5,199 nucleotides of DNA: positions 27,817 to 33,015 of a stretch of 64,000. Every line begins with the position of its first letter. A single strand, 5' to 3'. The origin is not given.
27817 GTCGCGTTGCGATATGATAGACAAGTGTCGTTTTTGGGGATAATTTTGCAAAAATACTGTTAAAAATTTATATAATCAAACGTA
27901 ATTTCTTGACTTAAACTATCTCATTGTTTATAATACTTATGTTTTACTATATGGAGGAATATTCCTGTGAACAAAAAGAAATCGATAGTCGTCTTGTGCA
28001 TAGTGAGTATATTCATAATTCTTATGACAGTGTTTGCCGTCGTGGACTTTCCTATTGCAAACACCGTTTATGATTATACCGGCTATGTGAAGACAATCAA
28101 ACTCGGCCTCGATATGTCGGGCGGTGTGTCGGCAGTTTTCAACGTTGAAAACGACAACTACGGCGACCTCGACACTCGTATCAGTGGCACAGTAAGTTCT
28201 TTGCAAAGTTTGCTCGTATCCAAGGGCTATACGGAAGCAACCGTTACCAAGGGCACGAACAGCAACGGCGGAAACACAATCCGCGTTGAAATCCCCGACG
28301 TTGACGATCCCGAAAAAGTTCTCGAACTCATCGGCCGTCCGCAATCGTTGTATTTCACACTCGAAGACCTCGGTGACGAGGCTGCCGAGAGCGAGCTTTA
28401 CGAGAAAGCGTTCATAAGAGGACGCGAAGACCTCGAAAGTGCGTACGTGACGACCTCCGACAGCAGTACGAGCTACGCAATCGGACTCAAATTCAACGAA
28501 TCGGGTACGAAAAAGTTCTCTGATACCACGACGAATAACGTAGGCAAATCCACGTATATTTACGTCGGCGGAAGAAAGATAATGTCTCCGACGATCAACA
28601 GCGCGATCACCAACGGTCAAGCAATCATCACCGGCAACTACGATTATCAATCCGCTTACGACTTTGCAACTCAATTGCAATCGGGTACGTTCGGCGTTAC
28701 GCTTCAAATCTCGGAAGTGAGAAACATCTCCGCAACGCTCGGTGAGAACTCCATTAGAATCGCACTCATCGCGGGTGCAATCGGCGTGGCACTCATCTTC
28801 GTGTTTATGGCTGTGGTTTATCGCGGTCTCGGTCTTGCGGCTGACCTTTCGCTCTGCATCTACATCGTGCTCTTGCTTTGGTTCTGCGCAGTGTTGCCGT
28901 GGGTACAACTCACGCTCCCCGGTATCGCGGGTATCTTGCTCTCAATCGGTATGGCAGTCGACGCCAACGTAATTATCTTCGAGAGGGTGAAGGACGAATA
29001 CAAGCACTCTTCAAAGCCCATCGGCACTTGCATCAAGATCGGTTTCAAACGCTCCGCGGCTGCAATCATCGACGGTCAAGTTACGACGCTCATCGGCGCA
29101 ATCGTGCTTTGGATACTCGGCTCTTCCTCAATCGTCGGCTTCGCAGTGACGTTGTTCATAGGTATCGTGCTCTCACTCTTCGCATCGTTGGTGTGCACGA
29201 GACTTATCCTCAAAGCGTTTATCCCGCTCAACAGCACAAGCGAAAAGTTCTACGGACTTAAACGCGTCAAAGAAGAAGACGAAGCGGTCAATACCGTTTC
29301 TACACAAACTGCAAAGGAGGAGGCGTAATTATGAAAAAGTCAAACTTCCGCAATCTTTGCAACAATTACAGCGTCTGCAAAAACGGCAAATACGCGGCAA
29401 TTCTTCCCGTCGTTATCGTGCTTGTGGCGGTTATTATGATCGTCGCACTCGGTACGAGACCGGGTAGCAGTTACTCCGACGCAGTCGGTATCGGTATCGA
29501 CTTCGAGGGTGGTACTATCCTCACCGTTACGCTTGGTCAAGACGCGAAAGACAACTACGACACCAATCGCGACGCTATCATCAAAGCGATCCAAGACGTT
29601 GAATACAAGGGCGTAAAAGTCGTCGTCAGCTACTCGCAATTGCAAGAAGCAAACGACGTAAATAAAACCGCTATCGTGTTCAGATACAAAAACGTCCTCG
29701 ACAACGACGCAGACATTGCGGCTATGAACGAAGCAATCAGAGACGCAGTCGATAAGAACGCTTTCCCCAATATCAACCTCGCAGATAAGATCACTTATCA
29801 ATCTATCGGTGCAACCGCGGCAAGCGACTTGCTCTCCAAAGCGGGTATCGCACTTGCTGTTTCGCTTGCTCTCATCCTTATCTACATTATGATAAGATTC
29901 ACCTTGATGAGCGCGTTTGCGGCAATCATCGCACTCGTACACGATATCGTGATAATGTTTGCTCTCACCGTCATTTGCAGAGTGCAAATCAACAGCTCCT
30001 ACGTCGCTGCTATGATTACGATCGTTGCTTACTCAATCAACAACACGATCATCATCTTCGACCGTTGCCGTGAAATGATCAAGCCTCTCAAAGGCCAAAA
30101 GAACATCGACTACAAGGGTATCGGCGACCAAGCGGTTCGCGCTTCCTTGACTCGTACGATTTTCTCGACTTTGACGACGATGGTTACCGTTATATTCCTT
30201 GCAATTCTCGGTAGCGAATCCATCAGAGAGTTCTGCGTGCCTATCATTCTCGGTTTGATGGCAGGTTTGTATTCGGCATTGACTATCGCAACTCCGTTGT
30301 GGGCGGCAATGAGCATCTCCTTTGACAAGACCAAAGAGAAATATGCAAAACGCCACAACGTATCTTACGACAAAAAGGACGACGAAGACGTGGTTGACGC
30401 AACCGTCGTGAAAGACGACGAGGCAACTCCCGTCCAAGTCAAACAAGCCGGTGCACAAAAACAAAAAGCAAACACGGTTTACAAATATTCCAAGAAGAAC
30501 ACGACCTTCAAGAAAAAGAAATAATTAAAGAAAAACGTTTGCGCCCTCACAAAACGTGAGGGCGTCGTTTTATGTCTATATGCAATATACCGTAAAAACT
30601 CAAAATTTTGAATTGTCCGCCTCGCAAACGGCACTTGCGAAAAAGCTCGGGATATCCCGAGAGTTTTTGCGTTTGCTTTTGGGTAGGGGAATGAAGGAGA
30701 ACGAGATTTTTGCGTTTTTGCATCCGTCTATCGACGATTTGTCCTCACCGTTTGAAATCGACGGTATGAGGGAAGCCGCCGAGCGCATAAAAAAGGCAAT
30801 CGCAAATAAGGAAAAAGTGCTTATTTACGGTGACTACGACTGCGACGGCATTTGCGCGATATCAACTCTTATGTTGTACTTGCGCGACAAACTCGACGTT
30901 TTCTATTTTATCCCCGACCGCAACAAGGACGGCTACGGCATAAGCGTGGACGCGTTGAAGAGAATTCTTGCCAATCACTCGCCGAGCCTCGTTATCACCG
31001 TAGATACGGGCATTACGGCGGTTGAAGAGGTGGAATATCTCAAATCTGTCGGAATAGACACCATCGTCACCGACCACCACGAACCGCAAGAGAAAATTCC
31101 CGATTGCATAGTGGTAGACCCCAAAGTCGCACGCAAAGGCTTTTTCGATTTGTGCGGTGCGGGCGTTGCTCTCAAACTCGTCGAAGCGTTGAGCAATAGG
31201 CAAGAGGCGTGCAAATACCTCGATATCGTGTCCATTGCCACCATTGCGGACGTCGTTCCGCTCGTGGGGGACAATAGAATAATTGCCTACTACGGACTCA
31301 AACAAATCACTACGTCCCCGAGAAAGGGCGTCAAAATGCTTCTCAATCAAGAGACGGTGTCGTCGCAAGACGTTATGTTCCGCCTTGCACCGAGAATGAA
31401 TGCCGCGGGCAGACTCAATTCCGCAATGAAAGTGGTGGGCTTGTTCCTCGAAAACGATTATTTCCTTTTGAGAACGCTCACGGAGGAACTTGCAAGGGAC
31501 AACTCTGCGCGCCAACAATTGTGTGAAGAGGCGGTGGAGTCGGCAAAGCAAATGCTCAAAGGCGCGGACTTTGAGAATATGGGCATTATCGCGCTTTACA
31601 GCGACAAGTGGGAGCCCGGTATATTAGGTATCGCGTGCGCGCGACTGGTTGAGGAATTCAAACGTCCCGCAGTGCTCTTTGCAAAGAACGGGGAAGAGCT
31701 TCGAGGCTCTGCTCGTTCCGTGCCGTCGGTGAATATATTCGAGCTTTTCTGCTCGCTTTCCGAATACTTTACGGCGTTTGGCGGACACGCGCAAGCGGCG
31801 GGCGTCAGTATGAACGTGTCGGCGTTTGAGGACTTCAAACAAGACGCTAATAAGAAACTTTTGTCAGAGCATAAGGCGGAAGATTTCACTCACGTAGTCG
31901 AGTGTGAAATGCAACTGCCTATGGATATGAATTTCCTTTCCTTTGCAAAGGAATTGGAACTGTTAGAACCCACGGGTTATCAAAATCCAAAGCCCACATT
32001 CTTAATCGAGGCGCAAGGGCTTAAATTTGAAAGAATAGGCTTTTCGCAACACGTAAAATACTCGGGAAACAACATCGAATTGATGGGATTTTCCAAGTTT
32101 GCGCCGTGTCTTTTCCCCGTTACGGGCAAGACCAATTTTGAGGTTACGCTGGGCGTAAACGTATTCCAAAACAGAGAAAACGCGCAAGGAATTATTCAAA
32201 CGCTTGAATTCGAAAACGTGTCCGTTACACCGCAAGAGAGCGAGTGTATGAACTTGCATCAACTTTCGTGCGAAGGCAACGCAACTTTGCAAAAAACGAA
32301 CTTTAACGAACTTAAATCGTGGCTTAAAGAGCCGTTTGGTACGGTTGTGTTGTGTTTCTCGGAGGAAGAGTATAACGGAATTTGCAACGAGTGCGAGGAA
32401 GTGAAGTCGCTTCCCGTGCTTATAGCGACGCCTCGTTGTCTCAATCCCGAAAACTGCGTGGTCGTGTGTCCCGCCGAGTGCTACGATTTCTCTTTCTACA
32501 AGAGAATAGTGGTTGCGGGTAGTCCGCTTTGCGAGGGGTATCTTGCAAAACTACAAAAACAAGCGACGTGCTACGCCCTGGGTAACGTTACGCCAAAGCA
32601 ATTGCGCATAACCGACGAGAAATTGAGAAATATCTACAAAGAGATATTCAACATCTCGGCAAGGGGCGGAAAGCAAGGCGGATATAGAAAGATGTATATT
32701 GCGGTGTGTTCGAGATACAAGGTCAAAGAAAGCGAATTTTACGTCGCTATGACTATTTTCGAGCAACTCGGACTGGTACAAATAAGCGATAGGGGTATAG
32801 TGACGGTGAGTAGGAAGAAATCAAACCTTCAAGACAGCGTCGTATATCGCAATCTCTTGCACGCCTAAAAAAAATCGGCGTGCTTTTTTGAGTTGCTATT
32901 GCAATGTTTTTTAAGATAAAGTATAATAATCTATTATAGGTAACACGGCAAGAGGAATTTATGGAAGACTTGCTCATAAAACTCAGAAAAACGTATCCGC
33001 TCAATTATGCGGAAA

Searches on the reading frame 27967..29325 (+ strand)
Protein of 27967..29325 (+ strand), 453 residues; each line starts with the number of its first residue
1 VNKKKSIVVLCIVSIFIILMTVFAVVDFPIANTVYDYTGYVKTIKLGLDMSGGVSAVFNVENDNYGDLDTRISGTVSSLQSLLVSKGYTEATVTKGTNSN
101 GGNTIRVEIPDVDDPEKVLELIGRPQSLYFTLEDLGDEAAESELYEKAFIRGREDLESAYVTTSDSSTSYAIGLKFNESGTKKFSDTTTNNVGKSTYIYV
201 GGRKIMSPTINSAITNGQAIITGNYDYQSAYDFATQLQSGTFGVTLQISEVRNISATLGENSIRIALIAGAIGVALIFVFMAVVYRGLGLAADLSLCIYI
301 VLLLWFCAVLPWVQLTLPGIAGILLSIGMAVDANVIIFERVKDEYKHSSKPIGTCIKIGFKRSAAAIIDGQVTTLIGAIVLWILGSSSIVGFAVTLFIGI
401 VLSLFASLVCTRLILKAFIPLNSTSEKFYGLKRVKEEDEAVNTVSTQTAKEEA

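Call 65: search_protein_families(library=pfam, proteins=[window:27967-29325:+], max_evalue=0.000001)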
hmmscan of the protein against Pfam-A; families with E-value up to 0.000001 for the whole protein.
window:27967-29325:+ (453 aa): 2 families
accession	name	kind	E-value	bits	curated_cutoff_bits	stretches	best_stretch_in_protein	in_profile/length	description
PF22599.2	SecDF_P1_head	-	2e-18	66.8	27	1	144-241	14-111/114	SecDF, P1 head subdomain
PF02355.23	SecD_SecF_C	-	8.5e-15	55.1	20.5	1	245-415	12-183/189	Protein export membrane protein SecD/SecF, C-terminal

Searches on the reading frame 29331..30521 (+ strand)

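Call 65: search_protein_families(library=pfam, proteins=[window:29331-30521:+], max_evalue=0.000001)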
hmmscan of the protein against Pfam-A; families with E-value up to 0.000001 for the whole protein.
window:29331-30521:+ (397 aa): 1 family
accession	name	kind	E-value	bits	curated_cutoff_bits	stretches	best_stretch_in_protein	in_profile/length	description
PF02355.23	SecD_SecF_C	-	6.5e-44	150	20.5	1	151-327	13-186/189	Protein export membrane protein SecD/SecF, C-terminal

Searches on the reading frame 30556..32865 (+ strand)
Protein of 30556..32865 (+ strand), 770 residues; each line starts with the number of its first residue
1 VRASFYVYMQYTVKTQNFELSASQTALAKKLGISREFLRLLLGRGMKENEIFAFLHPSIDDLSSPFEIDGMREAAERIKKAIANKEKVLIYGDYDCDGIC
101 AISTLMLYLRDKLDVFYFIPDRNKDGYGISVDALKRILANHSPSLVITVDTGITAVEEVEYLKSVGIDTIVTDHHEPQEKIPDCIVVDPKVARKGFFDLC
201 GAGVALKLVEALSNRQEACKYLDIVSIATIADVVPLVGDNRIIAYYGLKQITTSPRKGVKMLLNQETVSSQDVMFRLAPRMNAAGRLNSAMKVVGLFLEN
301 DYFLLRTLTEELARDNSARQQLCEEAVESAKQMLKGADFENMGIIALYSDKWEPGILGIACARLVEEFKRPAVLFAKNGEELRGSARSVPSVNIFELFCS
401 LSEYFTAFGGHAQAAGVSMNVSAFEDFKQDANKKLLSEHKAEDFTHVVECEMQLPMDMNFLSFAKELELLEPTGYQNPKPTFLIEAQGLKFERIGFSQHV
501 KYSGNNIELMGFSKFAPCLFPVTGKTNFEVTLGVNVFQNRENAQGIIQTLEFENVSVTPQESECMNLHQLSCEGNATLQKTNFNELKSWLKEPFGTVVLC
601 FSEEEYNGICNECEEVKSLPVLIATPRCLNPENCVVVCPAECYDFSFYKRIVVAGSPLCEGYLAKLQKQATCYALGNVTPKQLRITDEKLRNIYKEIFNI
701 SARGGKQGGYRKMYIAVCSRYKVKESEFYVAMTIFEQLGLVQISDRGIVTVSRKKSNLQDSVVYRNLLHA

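Call 65: search_protein_families(library=pfam, proteins=[window:30556-32865:+], max_evalue=0.000001)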
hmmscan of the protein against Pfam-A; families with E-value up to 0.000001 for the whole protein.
window:30556-32865:+ (770 aa): 3 families
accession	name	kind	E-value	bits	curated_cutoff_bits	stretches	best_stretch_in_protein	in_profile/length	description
PF01368.27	DHH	-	2.6e-23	83.1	28.1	1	87-228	1-124/125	DHH family, N-terminal domain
PF02272.25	DHHA1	-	1.3e-13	51.7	25.9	1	342-434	2-99/102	DHHA1 domain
PF17768.7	RecJ_OB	-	4.4e-10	40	27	1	451-548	2-106/107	RecJ OB domain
